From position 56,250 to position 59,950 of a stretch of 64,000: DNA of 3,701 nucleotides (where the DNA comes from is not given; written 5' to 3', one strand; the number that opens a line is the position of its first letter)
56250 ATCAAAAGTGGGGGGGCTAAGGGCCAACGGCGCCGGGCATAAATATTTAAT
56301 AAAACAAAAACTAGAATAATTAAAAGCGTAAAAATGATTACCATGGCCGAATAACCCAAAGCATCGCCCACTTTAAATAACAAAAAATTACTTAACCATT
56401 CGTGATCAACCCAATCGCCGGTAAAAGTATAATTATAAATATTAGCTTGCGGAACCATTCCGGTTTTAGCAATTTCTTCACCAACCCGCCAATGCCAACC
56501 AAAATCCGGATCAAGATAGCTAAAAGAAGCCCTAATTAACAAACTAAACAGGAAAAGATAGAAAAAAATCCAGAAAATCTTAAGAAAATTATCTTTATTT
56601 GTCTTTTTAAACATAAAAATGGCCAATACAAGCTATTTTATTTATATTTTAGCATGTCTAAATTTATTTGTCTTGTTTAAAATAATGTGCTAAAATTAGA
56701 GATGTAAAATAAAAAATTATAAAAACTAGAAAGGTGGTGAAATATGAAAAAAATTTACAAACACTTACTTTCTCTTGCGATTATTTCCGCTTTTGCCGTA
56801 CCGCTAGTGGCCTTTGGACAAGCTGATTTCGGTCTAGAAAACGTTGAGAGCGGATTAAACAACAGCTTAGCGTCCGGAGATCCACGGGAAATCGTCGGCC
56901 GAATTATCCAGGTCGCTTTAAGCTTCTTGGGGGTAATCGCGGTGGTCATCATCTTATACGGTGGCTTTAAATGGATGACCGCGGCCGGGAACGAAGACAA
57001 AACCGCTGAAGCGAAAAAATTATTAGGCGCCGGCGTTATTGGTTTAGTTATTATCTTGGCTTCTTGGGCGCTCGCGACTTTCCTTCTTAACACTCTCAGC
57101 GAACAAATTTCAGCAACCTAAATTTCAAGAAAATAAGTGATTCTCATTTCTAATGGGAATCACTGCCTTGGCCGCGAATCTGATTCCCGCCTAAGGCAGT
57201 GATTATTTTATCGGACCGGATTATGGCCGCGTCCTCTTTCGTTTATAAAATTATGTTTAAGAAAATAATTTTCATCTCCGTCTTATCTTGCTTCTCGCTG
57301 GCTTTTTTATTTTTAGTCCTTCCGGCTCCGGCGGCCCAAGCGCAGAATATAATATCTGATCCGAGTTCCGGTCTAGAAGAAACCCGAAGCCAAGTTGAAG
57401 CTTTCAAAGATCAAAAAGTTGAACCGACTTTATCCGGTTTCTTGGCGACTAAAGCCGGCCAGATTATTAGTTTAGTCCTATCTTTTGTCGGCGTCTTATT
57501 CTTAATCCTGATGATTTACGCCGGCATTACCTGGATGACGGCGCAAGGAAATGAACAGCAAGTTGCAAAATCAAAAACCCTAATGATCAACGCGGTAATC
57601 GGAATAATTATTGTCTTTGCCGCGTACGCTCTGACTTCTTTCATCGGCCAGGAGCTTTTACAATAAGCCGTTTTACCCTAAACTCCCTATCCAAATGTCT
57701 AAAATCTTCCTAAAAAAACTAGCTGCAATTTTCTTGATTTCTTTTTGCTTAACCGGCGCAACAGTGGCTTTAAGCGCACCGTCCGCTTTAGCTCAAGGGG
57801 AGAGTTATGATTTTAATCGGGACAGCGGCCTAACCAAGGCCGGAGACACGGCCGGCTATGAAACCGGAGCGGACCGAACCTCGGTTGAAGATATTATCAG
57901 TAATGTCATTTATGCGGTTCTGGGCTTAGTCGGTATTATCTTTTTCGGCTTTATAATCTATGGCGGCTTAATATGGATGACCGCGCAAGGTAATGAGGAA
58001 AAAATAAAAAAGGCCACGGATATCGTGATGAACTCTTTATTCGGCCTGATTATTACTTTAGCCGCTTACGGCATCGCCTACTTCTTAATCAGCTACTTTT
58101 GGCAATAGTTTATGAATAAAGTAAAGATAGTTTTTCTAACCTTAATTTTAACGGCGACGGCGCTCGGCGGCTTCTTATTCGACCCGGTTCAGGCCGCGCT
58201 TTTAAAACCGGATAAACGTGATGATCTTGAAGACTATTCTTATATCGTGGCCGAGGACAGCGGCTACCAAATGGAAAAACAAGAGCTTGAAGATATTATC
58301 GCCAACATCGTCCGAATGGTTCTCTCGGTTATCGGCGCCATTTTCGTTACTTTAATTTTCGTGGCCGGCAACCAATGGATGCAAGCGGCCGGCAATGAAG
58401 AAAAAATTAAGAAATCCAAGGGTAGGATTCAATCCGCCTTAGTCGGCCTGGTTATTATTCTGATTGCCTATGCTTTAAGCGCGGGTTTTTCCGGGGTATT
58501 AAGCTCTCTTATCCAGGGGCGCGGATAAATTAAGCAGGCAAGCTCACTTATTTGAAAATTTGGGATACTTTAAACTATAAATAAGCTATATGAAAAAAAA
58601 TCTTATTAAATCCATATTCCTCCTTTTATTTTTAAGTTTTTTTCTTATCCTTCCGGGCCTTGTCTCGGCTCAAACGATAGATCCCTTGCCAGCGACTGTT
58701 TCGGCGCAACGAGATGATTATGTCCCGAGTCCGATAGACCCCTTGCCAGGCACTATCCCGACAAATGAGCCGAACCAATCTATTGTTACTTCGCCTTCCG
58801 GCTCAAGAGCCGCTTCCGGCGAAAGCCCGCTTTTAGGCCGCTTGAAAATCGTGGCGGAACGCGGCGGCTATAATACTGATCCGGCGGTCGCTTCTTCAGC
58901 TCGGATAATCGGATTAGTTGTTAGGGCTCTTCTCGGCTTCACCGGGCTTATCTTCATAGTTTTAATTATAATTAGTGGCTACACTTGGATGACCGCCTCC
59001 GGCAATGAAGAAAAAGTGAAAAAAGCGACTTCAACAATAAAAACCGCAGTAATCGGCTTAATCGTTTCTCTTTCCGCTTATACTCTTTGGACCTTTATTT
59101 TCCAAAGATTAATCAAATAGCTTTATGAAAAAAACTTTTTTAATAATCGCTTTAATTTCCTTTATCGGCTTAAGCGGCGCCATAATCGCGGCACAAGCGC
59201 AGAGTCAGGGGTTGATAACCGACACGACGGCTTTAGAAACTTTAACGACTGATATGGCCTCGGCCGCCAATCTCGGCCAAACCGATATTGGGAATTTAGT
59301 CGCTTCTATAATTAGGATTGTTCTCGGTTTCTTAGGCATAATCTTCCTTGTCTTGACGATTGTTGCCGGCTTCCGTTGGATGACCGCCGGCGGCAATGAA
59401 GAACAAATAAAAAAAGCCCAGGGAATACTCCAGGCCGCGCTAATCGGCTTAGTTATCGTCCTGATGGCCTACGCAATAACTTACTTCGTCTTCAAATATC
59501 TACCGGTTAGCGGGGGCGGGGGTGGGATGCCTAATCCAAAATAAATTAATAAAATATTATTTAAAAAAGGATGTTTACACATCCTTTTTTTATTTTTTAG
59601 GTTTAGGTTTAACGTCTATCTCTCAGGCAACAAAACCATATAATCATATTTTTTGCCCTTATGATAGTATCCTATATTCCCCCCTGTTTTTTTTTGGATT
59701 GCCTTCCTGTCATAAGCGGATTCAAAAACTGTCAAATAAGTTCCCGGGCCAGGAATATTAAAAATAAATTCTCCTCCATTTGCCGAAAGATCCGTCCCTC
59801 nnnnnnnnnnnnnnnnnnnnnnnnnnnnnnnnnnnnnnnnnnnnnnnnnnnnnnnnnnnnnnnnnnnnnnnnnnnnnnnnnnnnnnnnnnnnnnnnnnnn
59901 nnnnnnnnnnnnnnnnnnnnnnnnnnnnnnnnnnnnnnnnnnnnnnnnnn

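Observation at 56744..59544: Tandem array of six small secreted two-TM proteins, with a seventh copy at 51233, sharing a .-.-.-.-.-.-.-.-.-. loop (VirB2/TrbC-like pilin topology)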

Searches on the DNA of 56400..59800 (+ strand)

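Call 50: search_rna_families(source=window, start=56400, end=59800, threshold=evalue, max_evalue=10)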
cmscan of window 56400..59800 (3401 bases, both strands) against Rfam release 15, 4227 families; matches with E-value up to 10: 8.
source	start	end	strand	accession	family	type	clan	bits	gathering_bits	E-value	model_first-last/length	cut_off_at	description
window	59519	59591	+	RF02057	STnc40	Gene; sRNA;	-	24.4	45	0.4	1-70/70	no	Salmonella enterica sRNA STnc40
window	59555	59653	-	RF02029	sraA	Gene; sRNA;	-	24.2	56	1.2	1-95/95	no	sraA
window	59408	59600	-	RF01808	MicX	Gene; sRNA;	-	23.9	75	0.023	1-194/194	no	MicX Vibrio cholerae sRNA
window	59563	59634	-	RF02083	OrzO-P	Gene; antitoxin;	-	22.1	60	2.3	1-76/76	no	OrzO-P RNA antitoxin family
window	59563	59634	-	RF02057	STnc40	Gene; sRNA;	-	19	45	7.2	1-70/70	no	Salmonella enterica sRNA STnc40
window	59408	59598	-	RF01743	leu-phe_leader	Cis-reg; leader;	-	18.7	70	9.9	1-162/162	no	leu/phe leader RNA from Lactococcus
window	59502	59600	+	RF00558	L20_leader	Cis-reg; leader;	-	17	58.7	6.9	1-127/127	no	Ribosomal protein L20 leader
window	58257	58353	-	RF02770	Ysr224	Gene; sRNA;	-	15.8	70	5.2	1-107/107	no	Yersinia sRNA 224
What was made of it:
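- On Rfam families (for the intergenic RNA): There is no hit at 57129-57216 even at E up to 10 (call 50).
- Closest known: Intercistronic structured RNAs that set subunit ratios in fimbrial and other operons. Different: It has a conserved sequence in hairpin 1 and matches no Rfam family (call 50).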

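Call 54: build_rna_model(alignment_id=A3)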
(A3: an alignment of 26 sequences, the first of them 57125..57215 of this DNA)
Model R1 built from alignment A3 (26 sequences, 109 columns); structure: RNAalifold consensus.
model positions 89; base pairs 25; branch points 1; effective number of sequences 3.69; information 0.64 bits per position. Calibrated on 0.2 Mb of random sequence (short: E-values are rough).
structure used (alignment columns):
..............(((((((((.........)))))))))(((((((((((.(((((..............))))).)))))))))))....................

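Call 55: search_with_rna_model(model_id=R1, sources=[window, L002, L003, L004, L005, L006, L007, L008, L009, L010, L011, L012, L013, L014, L015, L016, L017, L018, L019, L020, L021, L022, L023, L024, L025, L026, L027, L028, L029, L030, L031, L032, L033, L034, L035, L036, L037, L038, L039, L040, L041, L042, L043, L044, L045, L046, L047, L048, L049, L050, L051, L052, L053, L054, L055, L056, L057, L058, L059, L060, L061, L062, L063, L064, L065, L066, L067, L068, L069, L070, L071, L072, L073, L074, L075, L076, L077, L078, L079, L080, L081], max_evalue=0.01, make_alignment=true)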
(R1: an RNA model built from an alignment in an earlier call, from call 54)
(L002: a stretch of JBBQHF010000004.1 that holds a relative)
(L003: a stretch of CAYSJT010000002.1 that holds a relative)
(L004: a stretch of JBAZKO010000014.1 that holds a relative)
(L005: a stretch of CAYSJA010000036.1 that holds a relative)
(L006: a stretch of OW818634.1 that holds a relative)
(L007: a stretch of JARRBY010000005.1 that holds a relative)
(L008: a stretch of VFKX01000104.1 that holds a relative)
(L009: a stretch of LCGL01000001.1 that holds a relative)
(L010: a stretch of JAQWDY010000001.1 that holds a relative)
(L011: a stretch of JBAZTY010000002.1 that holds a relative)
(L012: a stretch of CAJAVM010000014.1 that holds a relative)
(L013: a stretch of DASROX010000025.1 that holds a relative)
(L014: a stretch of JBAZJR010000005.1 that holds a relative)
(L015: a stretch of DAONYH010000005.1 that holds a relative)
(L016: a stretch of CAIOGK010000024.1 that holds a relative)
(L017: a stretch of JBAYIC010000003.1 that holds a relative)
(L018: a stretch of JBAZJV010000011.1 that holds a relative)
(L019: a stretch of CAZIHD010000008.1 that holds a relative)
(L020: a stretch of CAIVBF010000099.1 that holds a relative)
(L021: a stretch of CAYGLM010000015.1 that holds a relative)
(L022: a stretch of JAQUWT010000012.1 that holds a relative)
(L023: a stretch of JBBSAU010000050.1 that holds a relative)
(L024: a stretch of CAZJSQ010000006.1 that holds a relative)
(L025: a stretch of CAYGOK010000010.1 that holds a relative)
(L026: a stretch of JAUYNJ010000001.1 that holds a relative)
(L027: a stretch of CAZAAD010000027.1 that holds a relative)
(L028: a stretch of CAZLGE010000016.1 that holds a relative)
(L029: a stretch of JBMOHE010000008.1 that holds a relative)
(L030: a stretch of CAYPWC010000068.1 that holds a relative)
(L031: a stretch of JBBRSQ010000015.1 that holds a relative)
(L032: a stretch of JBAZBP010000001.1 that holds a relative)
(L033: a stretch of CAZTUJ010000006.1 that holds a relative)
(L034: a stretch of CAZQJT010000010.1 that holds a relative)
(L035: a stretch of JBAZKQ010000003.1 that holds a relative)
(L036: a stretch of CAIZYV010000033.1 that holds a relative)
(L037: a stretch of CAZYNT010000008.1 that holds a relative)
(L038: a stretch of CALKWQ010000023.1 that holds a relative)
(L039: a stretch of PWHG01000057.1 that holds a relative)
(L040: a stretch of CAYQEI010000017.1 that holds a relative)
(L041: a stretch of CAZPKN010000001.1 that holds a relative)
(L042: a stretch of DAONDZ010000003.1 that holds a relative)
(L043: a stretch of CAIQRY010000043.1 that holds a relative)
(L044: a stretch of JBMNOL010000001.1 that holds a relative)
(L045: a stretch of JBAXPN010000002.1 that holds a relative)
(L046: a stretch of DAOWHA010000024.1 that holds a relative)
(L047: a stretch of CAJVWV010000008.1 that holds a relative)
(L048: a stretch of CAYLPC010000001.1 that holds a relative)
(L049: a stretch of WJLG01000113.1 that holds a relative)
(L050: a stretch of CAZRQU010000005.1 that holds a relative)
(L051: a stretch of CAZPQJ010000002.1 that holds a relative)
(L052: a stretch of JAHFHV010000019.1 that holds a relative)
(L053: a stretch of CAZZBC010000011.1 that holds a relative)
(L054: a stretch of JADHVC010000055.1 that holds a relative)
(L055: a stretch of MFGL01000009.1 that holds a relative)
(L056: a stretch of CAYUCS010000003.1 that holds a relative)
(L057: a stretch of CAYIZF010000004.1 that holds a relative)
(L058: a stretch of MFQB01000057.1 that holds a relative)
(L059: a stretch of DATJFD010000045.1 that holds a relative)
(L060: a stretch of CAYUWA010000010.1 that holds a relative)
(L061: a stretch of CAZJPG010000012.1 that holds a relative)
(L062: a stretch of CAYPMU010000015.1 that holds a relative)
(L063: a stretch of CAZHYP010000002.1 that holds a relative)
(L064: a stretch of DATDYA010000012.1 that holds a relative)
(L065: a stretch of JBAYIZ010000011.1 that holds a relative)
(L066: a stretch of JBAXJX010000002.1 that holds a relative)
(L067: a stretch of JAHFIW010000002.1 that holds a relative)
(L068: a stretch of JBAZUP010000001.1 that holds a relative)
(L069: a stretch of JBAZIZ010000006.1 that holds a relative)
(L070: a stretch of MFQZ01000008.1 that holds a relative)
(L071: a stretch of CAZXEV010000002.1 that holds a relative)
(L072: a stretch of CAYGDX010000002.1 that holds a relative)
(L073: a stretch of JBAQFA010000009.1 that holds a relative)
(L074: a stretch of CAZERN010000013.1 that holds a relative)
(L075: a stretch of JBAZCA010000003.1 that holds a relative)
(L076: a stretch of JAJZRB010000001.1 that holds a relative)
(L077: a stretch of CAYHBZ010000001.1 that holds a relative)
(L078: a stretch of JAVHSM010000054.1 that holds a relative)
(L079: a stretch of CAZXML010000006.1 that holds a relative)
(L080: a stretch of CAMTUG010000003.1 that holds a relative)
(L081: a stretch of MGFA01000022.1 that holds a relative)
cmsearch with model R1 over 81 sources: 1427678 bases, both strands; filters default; matches with E-value up to 0.01: 84.
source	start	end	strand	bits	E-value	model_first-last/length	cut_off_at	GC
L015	9504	9591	+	87.5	6.8e-22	1-89/89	no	0.26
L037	9488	9575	+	87.4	7.4e-22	1-89/89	no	0.32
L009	9691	9780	+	85.4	2.9e-21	1-89/89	no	0.39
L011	9530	9619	+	84.9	4.2e-21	1-89/89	no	0.36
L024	9515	9603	+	83.2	1.3e-20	1-89/89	no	0.34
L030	1267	1350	+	83.1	1.4e-20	1-89/89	no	0.3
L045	9404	9490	+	83.1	1.4e-20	1-89/89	no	0.33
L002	9512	9599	+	82.7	1.9e-20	1-89/89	no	0.4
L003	9503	9591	+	80.3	9.7e-20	1-89/89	no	0.49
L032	9448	9533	+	80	1.2e-19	1-89/89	no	0.37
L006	9515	9604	+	79.5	1.7e-19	1-89/89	no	0.39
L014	9718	9805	+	79.4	1.8e-19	1-89/89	no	0.42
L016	1159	1245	+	79.2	2.1e-19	1-89/89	no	0.38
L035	9422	9509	+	79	2.4e-19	1-89/89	no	0.39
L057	751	839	+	78.7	2.9e-19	1-89/89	no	0.37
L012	3030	3117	+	78.6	3.2e-19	1-89/89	no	0.4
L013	9715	9801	+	76.9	1e-18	1-89/89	no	0.39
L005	9464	9550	+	76.6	1.3e-18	1-89/89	no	0.3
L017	9422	9509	+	75.8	2.1e-18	1-89/89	no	0.36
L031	9421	9506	+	75.3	3e-18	1-89/89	no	0.37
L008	9440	9526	+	75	3.8e-18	1-89/89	no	0.37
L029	9477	9564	+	74.6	5.1e-18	1-89/89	no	0.39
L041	9430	9527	+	73.5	1.1e-17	1-89/89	no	0.31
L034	1355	1442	+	73.3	1.2e-17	1-89/89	no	0.31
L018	9698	9787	+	72.7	1.8e-17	1-89/89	no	0.44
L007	9513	9597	+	72.3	2.5e-17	1-89/89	no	0.31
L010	9446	9531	+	72.1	2.8e-17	1-89/89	no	0.3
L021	9469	9554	+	71.3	5.1e-17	1-89/89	no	0.42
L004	9452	9539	+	70.3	1e-16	1-89/89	no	0.43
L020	1950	2034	+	68.7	2.9e-16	1-89/89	no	0.31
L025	9482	9570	+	67.8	5.3e-16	1-89/89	no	0.43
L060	9720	9807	+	67.5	6.8e-16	1-89/89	no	0.43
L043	9723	9808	+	67.2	8.5e-16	1-89/89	no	0.37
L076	8858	8941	+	67.1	8.8e-16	1-89/89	no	0.31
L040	9395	9482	+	58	4.9e-13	1-89/89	no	0.34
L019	9510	9600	+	56.8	1.1e-12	1-89/89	no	0.54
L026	9433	9520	+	55.5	2.7e-12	1-89/89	no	0.42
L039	9128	9216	+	55.1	3.7e-12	1-89/89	no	0.37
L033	9448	9533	+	49.3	2e-10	1-89/89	no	0.55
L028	9676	9766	+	46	2e-09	1-89/89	no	0.48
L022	3812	3897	+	42.7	1.9e-08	1-89/89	no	0.43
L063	9509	9595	+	42.5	2.2e-08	1-89/89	no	0.37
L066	9426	9514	+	41.4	4.6e-08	1-89/89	no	0.29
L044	9711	9798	+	39.9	1.3e-07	1-89/89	no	0.47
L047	9370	9469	+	39.7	1.6e-07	1-89/89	no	0.35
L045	9420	9489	-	38.9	2.7e-07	1-89/89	no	0.34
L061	9445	9532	+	37.3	7.7e-07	1-89/89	no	0.48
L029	9494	9564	-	36.9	1.1e-06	1-89/89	no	0.37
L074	9150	9238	+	36.4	1.5e-06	1-89/89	no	0.44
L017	9441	9511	-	35.7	2.4e-06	1-89/89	no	0.34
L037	9505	9575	-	34.2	6.8e-06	1-89/89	no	0.32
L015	9523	9612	-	34.1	7.2e-06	1-89/89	no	0.27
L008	9457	9534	-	33.9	8.4e-06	1-89/89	no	0.37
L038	9687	9774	+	32.6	2e-05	1-89/89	no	0.51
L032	9465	9538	-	32.5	2.2e-05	1-89/89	no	0.39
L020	1966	2052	-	32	3.2e-05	1-89/89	no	0.28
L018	9717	9790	-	31.1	6e-05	1-89/89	no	0.43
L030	1282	1350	-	30.7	7.7e-05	1-89/89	no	0.32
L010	9463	9528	-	30.3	0.0001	1-89/89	no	0.32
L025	9503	9573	-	30.1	0.00012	1-89/89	no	0.41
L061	9463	9543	-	29.9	0.00013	1-89/89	no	0.42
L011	9549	9625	-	29.7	0.00016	1-89/89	no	0.36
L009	9710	9779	-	29.7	0.00016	1-89/89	no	0.44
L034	1371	1449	-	29.3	0.0002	1-89/89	no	0.29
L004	9469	9549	-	29.3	0.0002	1-89/89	no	0.38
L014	9736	9825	-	28.8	0.00029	1-89/89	no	0.38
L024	9549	9587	-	28.8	0.00029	35-73/89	no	0.38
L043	9741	9812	-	28.6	0.00033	1-89/89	no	0.35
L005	9481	9565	-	27.3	0.00081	1-89/89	no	0.31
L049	1266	1349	+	27.1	0.00092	1-89/89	no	0.39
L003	9521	9597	-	26.5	0.0014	1-89/89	no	0.49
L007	9530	9619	-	26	0.002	1-89/89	no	0.27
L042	9353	9441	+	25.9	0.0021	1-89/89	no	0.43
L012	3049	3121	-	25.8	0.0023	1-89/89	no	0.4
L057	769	839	-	25.7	0.0024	1-89/89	no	0.37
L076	8872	8947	-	25.3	0.0031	1-89/89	no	0.32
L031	9437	9540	-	24.7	0.0048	1-89/89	no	0.31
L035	9439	9509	-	24.7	0.005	1-89/89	no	0.39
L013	9734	9804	-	24.5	0.0057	1-89/89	no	0.39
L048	9437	9521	+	24.2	0.0068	1-89/89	no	0.54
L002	9531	9598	-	24.1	0.0073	1-89/89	no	0.44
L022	3828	3918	-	23.7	0.0099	1-89/89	no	0.42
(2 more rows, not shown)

Alignment A4: 84 matches aligned to the model, 141 columns, each read 5' to 3' on its own strand. Consensus structure (alignment columns), stored with it:
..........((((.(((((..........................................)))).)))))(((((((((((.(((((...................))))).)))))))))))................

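Call 56: search_with_rna_model(model_id=R1, sources=[window, L002, L003, L004, L005, L006, L007, L008, L009, L010, L011, L012, L013, L014, L015, L016, L017, L018, L019, L020, L021, L022, L024, L025, L026, L028, L029, L030, L031, L032, L033, L034, L035, L037, L039, L040, L041, L043, L045, L057, L060, L063, L066, L076], max_evalue=1e-7, make_alignment=true)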
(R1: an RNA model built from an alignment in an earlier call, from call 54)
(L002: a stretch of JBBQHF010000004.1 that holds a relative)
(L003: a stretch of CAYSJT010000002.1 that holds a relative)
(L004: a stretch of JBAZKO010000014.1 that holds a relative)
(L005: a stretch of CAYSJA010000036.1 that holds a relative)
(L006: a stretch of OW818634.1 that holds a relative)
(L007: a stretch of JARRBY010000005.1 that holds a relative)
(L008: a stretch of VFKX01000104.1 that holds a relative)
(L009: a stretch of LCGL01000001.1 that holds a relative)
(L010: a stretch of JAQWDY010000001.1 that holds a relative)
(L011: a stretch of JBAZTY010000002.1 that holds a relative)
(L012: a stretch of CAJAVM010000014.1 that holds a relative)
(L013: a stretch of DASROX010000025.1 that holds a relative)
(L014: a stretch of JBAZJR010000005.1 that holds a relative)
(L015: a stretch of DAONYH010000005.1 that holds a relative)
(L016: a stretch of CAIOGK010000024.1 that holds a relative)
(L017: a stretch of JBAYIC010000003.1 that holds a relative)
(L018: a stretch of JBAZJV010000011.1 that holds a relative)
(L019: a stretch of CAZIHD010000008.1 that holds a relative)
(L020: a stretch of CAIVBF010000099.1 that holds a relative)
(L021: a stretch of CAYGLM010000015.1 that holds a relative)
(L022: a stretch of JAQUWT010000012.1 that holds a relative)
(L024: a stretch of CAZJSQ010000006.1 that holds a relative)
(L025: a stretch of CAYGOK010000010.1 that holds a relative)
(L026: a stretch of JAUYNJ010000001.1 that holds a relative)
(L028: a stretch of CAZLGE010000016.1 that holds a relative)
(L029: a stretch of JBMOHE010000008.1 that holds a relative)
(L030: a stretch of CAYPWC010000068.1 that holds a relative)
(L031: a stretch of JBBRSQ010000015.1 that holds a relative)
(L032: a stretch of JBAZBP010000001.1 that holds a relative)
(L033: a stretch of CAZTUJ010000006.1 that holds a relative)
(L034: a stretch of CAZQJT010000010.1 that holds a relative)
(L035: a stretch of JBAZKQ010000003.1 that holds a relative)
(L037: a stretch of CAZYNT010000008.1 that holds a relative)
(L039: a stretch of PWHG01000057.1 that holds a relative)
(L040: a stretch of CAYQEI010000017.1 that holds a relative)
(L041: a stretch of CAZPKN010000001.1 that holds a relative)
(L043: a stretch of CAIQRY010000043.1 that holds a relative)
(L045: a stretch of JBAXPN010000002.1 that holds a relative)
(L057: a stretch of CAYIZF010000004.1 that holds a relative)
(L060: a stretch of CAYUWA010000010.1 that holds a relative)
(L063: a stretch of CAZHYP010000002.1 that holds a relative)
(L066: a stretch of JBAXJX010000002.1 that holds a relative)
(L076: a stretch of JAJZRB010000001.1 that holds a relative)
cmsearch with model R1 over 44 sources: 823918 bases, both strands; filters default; matches with E-value up to 1e-7: 44.
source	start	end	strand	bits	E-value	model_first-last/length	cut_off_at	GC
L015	9504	9591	+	87.5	3.9e-22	1-89/89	no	0.26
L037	9488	9575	+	87.4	4.3e-22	1-89/89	no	0.32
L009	9691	9780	+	85.4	1.7e-21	1-89/89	no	0.39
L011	9530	9619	+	84.9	2.4e-21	1-89/89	no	0.36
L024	9515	9603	+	83.2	7.4e-21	1-89/89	no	0.34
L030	1267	1350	+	83.1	7.9e-21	1-89/89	no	0.3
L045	9404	9490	+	83.1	8.2e-21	1-89/89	no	0.33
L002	9512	9599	+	82.7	1.1e-20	1-89/89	no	0.4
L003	9503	9591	+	80.3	5.6e-20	1-89/89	no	0.49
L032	9448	9533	+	80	6.9e-20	1-89/89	no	0.37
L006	9515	9604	+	79.5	9.6e-20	1-89/89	no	0.39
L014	9718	9805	+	79.4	1.1e-19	1-89/89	no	0.42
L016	1159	1245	+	79.2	1.2e-19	1-89/89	no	0.38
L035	9422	9509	+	79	1.4e-19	1-89/89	no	0.39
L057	751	839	+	78.7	1.7e-19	1-89/89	no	0.37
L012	3030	3117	+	78.6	1.8e-19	1-89/89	no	0.4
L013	9715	9801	+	76.9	5.9e-19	1-89/89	no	0.39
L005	9464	9550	+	76.6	7.4e-19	1-89/89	no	0.3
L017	9422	9509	+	75.8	1.2e-18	1-89/89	no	0.36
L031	9421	9506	+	75.3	1.7e-18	1-89/89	no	0.37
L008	9440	9526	+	75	2.2e-18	1-89/89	no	0.37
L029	9477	9564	+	74.6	2.9e-18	1-89/89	no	0.39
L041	9430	9527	+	73.5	6.3e-18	1-89/89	no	0.31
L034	1355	1442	+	73.3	7.1e-18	1-89/89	no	0.31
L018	9698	9787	+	72.7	1.1e-17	1-89/89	no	0.44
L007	9513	9597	+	72.3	1.4e-17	1-89/89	no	0.31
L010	9446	9531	+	72.1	1.6e-17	1-89/89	no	0.3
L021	9469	9554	+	71.3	2.9e-17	1-89/89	no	0.42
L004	9452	9539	+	70.3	5.7e-17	1-89/89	no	0.43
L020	1950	2034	+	68.7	1.7e-16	1-89/89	no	0.31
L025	9482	9570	+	67.8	3.1e-16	1-89/89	no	0.43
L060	9720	9807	+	67.5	3.9e-16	1-89/89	no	0.43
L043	9723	9808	+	67.2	4.9e-16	1-89/89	no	0.37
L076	8858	8941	+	67.1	5.1e-16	1-89/89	no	0.31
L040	9395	9482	+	58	2.8e-13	1-89/89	no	0.34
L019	9510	9600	+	56.8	6.5e-13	1-89/89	no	0.54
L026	9433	9520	+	55.5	1.5e-12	1-89/89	no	0.42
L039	9128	9216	+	55.1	2.1e-12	1-89/89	no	0.37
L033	9448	9533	+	49.3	1.2e-10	1-89/89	no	0.55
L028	9676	9766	+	46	1.1e-09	1-89/89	no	0.48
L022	3812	3897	+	42.7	1.1e-08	1-89/89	no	0.43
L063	9509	9595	+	42.5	1.3e-08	1-89/89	no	0.37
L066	9426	9514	+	41.4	2.6e-08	1-89/89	no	0.29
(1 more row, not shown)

Alignment A5: 44 matches aligned to the model, 106 columns, each read 5' to 3' on its own strand. Consensus structure (alignment columns), stored with it:
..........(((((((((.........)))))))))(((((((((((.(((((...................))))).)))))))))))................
